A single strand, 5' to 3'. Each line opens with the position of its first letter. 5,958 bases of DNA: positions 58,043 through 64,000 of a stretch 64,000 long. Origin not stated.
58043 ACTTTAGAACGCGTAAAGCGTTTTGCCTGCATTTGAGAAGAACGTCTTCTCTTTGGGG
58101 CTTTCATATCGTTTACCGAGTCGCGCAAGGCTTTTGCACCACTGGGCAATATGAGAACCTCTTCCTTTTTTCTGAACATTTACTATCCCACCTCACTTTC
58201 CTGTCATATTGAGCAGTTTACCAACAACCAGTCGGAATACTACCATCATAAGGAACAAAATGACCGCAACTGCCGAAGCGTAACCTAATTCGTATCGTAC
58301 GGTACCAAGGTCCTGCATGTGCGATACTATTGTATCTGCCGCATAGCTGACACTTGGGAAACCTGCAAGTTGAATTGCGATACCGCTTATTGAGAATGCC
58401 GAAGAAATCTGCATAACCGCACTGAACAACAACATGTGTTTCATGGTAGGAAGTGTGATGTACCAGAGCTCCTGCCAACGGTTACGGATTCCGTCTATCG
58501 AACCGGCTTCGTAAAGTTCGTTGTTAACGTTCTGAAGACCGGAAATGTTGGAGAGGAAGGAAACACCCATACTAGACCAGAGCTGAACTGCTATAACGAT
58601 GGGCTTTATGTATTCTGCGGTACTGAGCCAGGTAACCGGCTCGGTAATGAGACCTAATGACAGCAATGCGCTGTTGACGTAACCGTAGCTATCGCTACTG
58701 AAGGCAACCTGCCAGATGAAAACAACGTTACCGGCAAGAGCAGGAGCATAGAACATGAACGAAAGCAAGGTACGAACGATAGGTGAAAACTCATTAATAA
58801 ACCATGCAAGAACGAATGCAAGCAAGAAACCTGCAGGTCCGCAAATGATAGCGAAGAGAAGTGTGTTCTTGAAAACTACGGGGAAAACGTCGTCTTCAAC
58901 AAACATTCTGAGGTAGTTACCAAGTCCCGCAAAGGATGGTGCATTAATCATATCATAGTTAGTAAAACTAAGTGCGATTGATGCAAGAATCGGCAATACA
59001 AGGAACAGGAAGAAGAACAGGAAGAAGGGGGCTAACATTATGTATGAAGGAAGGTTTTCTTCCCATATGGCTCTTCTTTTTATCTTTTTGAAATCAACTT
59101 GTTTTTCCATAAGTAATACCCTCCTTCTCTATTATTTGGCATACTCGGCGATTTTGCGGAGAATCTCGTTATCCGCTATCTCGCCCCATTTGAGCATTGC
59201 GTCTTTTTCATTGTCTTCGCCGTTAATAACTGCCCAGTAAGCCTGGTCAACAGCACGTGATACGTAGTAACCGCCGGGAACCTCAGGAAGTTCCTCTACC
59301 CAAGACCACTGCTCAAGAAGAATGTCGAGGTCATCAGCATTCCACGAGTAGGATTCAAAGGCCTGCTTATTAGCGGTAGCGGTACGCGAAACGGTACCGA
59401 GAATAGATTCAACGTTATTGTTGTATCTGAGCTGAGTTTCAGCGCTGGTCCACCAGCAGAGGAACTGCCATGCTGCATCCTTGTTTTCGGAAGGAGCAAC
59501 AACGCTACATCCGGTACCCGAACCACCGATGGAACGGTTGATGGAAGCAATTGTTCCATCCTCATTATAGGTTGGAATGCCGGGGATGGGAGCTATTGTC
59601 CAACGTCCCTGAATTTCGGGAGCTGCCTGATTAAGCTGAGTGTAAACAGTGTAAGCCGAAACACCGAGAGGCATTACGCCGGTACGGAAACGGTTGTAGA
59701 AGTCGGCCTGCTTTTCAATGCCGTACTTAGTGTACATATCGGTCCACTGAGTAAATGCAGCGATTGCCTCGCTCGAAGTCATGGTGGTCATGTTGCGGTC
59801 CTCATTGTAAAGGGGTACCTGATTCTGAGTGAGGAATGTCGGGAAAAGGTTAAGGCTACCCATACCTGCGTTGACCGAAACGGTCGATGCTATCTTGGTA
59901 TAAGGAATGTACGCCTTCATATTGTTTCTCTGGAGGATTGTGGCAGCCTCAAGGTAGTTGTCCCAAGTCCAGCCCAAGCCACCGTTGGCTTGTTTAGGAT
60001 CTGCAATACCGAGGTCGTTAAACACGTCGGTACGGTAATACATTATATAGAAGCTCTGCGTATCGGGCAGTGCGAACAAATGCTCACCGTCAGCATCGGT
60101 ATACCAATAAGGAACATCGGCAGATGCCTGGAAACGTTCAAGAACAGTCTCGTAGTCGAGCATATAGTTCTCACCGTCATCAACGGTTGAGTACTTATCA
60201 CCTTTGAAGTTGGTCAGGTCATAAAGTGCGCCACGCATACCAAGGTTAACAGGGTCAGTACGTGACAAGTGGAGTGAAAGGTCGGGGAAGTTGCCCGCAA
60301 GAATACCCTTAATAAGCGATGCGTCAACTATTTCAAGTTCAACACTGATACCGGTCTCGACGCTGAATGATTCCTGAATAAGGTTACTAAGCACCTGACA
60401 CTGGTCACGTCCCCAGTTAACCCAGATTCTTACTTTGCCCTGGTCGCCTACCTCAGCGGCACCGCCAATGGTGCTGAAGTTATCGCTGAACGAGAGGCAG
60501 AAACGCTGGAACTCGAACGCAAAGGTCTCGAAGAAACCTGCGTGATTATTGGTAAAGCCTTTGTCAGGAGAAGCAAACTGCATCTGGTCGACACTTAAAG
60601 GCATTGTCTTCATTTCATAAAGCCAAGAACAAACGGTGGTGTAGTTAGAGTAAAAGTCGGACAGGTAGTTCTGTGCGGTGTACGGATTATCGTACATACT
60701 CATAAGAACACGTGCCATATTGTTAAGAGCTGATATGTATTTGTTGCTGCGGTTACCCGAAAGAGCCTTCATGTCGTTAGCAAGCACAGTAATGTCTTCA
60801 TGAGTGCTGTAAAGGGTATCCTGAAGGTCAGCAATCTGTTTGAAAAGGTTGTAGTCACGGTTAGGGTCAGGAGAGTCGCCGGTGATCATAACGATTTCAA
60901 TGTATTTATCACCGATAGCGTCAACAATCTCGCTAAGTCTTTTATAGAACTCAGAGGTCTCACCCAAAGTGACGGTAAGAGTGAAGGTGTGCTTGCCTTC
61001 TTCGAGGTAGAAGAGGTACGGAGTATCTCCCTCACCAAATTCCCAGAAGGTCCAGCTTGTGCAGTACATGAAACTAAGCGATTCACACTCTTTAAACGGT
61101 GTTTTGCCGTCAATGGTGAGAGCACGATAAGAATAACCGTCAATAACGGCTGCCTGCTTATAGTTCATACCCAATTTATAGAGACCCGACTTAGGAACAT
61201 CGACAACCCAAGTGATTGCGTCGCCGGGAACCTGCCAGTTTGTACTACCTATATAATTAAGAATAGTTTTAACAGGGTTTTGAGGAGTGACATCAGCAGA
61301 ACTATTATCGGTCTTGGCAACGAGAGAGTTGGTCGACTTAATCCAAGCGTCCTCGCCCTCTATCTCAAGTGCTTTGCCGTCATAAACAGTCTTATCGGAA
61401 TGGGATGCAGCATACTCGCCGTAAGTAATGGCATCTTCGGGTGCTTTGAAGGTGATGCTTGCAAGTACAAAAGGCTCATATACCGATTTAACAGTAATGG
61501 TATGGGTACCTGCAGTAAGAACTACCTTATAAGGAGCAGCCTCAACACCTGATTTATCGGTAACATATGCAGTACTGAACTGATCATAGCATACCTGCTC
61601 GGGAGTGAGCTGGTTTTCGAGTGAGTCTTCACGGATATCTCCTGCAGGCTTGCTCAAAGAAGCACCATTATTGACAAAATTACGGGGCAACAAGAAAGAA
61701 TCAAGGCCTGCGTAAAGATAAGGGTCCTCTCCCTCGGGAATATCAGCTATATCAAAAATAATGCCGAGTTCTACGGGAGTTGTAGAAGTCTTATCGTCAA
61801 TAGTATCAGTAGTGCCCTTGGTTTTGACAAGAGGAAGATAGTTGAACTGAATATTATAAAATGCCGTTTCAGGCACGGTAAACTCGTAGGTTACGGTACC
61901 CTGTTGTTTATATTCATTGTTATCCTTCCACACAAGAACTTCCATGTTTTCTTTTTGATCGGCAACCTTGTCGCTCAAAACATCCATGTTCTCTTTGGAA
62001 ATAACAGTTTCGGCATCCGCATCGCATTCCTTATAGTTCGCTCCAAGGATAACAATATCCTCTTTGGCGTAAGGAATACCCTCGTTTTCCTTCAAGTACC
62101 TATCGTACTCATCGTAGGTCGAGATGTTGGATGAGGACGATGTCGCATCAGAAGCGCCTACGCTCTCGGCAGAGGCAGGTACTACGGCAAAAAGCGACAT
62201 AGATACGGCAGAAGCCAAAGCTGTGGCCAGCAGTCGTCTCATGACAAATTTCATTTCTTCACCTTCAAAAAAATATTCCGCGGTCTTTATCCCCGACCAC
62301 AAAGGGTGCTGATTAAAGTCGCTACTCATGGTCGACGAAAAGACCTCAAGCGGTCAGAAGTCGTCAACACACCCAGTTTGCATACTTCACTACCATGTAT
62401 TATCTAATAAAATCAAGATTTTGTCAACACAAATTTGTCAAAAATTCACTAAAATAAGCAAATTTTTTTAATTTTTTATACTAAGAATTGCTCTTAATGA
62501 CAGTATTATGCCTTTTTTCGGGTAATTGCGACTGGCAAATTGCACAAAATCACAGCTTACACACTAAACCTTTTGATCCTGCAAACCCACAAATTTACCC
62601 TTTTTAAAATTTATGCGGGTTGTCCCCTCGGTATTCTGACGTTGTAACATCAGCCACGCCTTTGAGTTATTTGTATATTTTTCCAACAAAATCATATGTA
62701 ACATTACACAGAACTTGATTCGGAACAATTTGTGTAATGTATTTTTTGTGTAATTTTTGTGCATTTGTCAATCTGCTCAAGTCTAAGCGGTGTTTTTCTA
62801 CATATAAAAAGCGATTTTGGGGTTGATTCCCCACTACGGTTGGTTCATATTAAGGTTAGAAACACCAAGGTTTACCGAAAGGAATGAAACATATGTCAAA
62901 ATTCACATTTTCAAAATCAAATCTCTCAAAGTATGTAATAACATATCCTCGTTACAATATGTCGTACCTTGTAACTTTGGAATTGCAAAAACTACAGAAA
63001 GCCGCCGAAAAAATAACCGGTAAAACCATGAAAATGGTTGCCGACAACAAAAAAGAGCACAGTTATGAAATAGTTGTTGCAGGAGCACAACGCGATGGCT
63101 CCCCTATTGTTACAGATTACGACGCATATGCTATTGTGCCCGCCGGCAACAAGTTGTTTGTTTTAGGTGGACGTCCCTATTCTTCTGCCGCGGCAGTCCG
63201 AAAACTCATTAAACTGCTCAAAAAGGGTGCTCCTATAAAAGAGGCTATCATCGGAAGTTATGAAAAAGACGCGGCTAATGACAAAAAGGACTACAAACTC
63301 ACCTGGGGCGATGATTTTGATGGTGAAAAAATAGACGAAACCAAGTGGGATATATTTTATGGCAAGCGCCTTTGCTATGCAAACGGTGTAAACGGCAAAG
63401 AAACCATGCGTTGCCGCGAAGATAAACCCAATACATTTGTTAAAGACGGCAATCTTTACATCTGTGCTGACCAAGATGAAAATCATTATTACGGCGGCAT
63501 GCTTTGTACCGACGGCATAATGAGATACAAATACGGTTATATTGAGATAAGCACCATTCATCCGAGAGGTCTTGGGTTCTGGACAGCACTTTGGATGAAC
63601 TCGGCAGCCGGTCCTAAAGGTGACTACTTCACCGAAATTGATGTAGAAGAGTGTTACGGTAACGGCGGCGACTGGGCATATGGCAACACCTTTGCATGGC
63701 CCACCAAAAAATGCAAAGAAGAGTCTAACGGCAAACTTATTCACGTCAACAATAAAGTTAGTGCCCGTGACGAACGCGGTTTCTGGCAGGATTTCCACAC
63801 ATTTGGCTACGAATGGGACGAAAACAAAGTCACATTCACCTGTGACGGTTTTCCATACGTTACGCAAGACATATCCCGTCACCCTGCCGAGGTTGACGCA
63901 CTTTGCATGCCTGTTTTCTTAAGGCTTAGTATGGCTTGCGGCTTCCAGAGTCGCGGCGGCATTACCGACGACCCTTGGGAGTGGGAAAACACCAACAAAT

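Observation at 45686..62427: Nine-gene locus with no ATPase or regulator: two ABC permease pairs around an NHL-TPR-Yip1 membrane protein and an orphan lipoprotein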

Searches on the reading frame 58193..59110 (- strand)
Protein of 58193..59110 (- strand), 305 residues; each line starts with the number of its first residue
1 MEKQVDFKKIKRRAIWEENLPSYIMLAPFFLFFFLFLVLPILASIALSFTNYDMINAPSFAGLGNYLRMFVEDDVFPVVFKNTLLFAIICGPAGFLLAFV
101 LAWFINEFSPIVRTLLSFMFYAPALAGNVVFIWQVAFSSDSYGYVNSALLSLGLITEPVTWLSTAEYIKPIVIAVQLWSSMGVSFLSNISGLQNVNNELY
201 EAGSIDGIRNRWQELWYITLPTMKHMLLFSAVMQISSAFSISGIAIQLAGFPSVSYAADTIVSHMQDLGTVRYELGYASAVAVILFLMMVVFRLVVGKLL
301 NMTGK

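Call 3: search_protein_families(library=pfam, proteins=[window:58193-59110:-], max_evalue=0.01)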
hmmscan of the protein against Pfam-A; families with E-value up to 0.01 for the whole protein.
window:58193-59110:- (305 aa): 1 family
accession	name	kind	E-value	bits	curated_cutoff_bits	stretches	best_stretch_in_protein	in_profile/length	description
PF00528.27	BPD_transp_1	-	7.7e-10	39.2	26.4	1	94-296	1-175/184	Binding-protein-dependent transport system inner membrane component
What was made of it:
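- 58193..59110 (-): g2: MalF/UgpA-like CUT1 permease of transporter A. BPD_transp_1 (call 3).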

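Call 4: search_protein_families(library=ncbifam, proteins=[window:58193-59110:-], max_evalue=0.01)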
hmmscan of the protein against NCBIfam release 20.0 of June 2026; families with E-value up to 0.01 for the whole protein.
window:58193-59110:- (305 aa): 5 families
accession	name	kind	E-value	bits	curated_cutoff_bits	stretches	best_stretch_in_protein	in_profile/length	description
NF040931.1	ABC_arch_GlcT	equivalog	3.8e-12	46.4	360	1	31-291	6-262/278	glucose ABC transporter permease GlcT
NF007044.0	PRK09497.1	equivalog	6.2e-12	45.6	348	1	27-301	13-279/285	spermidine/putrescine ABC transporter permease PotB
NF007852.0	PRK10561.1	equivalog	3.4e-09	37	335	1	13-295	5-283/295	sn-glycerol-3-phosphate ABC transporter permease UgpA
NF008232.0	PRK10999.1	equivalog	5.4e-07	28.7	392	1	61-295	265-510/520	maltose ABC transporter permease MalF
NF007963.0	PRK10683.1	equivalog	0.0051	16.3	489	0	23-292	37-301/317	putrescine ABC transporter permease PotH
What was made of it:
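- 58193..59110 (-): NCBIfam UgpA/GlcT-like (call 4).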

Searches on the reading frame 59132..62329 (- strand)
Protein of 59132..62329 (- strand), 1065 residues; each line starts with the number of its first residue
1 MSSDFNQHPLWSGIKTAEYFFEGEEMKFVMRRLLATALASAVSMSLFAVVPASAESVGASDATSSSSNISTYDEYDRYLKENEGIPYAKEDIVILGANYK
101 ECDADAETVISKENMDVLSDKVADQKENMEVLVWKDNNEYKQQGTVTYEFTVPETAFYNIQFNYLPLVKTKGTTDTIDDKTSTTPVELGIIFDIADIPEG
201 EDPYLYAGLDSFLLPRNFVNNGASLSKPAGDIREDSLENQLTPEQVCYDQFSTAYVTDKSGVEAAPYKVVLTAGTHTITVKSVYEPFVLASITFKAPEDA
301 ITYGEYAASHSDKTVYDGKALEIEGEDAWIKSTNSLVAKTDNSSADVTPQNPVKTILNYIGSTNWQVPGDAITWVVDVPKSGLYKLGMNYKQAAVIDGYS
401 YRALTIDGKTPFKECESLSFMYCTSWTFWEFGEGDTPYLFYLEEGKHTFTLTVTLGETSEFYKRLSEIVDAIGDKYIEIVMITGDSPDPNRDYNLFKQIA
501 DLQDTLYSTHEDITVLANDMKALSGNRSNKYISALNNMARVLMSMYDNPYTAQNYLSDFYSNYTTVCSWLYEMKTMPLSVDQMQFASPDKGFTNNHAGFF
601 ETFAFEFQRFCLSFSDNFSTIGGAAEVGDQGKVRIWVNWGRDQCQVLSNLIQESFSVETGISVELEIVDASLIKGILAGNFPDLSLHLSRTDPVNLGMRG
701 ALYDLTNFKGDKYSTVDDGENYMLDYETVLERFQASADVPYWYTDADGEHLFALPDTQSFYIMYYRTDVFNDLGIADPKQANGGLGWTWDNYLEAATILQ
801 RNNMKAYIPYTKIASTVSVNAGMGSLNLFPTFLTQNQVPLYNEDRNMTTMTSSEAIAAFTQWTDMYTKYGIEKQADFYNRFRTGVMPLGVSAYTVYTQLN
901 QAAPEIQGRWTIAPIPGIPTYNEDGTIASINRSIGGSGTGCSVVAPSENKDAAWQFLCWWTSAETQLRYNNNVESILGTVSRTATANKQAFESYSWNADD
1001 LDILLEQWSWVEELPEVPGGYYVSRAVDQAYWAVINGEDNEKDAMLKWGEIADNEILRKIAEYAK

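Call 3: search_protein_families(library=pfam, proteins=[window:59132-62329:-], max_evalue=0.01)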
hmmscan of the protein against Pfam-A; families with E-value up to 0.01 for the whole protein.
window:59132-62329:- (1065 aa): 2 families
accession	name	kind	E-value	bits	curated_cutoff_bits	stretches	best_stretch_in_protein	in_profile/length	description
PF01547.30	SBP_bac_1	-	1.1e-13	52.3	26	1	659-966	22-306/307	Bacterial extracellular solute-binding protein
PF16990.11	CBM_35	-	0.0067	17.2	28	0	359-391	24-57/121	Carbohydrate binding module (family 35)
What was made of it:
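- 59132..62254 (-): g1: giant secreted solute-binding protein (1040 aa). It has a type-I signal peptide, CBM35/Golvesin_C-like modules, a conserved ~120-aa linker segment and a C-terminal SBP_bac_1 domain. No lipobox or TM anchor is present. Pfam SBP_bac_1 at 659-966 (call 3).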

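Call 4: search_protein_families(library=ncbifam, proteins=[window:59132-62329:-], max_evalue=0.01)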
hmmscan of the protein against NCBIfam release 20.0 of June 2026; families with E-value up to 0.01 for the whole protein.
window:59132-62329:- (1065 aa): 1 family
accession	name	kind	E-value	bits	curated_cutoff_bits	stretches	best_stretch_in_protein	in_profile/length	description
NF008211.0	PRK10974.1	equivalog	0.0059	15.2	411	0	738-805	125-187/439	sn-glycerol-3-phosphate ABC transporter substrate-binding protein UgpB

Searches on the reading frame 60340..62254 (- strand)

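Call 49: search_solved_structures(query=window:60340-62254:-, max_evalue=1)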
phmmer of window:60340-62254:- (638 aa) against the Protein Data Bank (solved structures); distinct sequences matched with E-value up to 1: 0.

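Call 77: search_solved_structures(query=A7, max_evalue=1)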
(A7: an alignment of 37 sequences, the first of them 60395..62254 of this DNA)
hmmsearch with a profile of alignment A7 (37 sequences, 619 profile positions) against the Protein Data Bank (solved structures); distinct sequences matched with E-value up to 1: 9.
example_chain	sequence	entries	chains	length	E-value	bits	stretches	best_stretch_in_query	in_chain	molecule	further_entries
2w47_A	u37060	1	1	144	0.064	14.5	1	98-172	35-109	LIPOLYTIC ENZYME, G-D-S-L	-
2w1w_A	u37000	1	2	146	0.066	14.5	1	98-172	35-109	LIPOLYTIC ENZYME, G-D-S-L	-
2vzp_A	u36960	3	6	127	0.16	13.2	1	92-143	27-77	EXO-BETA-D-GLUCOSAMINIDASE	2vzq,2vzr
2bgo_A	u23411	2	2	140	0.42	11.8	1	97-159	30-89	ENDO-B1,4-MANNANASE 5C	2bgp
5j0i_A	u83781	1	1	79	0.5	11.6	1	424-463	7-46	Designed protein 2L6HC3_12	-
7ml0_1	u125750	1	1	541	0.83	10.9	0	430-494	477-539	DNA-directed RNA polymerase subunit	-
7ml1_1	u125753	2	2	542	0.84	10.9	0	430-494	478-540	Tfb1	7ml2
7ml4_1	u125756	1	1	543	0.84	10.9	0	430-494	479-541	Tfb1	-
7ml3_1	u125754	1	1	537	0.89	10.8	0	430-494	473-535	Tfb1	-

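Call 78: search_protein_families(library=pfam, alignment_id=A7, max_evalue=0.01)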
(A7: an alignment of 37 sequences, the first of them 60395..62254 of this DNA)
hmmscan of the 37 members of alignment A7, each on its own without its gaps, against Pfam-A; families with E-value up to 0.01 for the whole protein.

A. member 1, window:60395-62254:- (620 aa): 1 family
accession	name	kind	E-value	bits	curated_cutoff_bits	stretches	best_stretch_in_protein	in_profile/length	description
PF25275.1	Golvesin_C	-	0.0013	19.3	31.6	0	337-368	34-64/132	Golvesin C-terminal domain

B. families by the number of members that match (of 37 scanned): 5 families
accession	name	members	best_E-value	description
PF25275.1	Golvesin_C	21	2.3e-05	Golvesin C-terminal domain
PF16990.11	CBM_35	10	6.2e-06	Carbohydrate binding module (family 35)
PF16871.11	DUF5077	3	0.00054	Domain of unknown function (DUF5077)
PF11694.13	DUF3290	1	0.0048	Protein of unknown function (DUF3290)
PF05773.27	RWD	1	0.007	RWD domain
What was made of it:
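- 59132..62254 (-): CBM35 in 10/37 homologues and Golvesin_C in 21/37 (call 78).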

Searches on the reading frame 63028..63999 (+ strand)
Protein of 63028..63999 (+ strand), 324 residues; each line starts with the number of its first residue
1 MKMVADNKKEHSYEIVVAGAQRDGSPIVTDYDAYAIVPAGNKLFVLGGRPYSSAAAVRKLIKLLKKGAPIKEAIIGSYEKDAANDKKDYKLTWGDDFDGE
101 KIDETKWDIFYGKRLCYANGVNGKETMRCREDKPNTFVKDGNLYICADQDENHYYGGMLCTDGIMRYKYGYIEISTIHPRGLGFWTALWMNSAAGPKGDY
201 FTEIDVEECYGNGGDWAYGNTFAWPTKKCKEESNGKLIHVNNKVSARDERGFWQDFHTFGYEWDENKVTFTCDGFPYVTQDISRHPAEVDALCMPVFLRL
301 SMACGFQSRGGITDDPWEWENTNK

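Call 71: search_solved_structures(query=window:63028-63999:+, max_evalue=0.01)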
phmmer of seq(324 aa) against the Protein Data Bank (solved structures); distinct sequences matched with E-value up to 0.01: 26.
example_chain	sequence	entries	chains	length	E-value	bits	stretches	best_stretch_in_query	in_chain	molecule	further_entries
4dfs_A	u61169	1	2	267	3.7e-15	59.2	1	78-305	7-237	Glycoside hydrolase, family 16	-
3azx_A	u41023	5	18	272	1.4e-14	57.3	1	86-305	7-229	Laminarinase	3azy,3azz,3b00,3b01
2hyk_A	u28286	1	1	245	1.2e-12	50.9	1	90-307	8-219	Beta-1,3-glucanase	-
6xof_A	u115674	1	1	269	1.8e-12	50.3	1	87-305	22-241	GH16 family protein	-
5wut_A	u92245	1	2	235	2.8e-12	49.7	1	87-315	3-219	ULam111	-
7wwc_A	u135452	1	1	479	5.9e-12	48.7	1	87-280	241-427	beta-1,3(4)-glucanase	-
7ww4_A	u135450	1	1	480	5.9e-12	48.6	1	87-280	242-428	beta-1,3(4)-glucanase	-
6xqf_A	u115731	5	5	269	7.2e-12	48.4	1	87-305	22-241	GH16 family protein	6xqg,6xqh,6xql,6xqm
3atg_A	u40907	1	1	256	5.9e-10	42.1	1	91-310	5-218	GLUCANASE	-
9vmv_A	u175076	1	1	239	6.2e-10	42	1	91-310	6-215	Beta-1,3-glucanase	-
9voq_A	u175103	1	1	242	6.5e-10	41.9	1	91-310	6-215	Beta-1,3-glucanase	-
9voo_A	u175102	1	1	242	9e-10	41.5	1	91-209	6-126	Hydrolase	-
4crq_A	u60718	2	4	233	1.6e-09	40.6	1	87-307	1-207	ENDO-1,3-BETA-GLUCANASE, FAMILY GH16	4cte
2vy0_A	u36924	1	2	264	8.6e-08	34.9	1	85-281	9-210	ENDO-BETA-1,3-GLUCANASE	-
5nbo_A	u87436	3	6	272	9.3e-08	34.8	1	139-286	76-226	Glycosyl hydrolase family 16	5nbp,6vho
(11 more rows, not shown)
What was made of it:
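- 62884..64000 (+): Divergently transcribed GH16 (laminarinase-like) gene without a signal peptide. It runs off the end of the window. The catalytic motif EIDVEE is at 63634-63651. Best solved relatives are laminarinases and beta-1,3(4)-glucanases, 4dfs at 4e-15 and 3azx (call 71).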
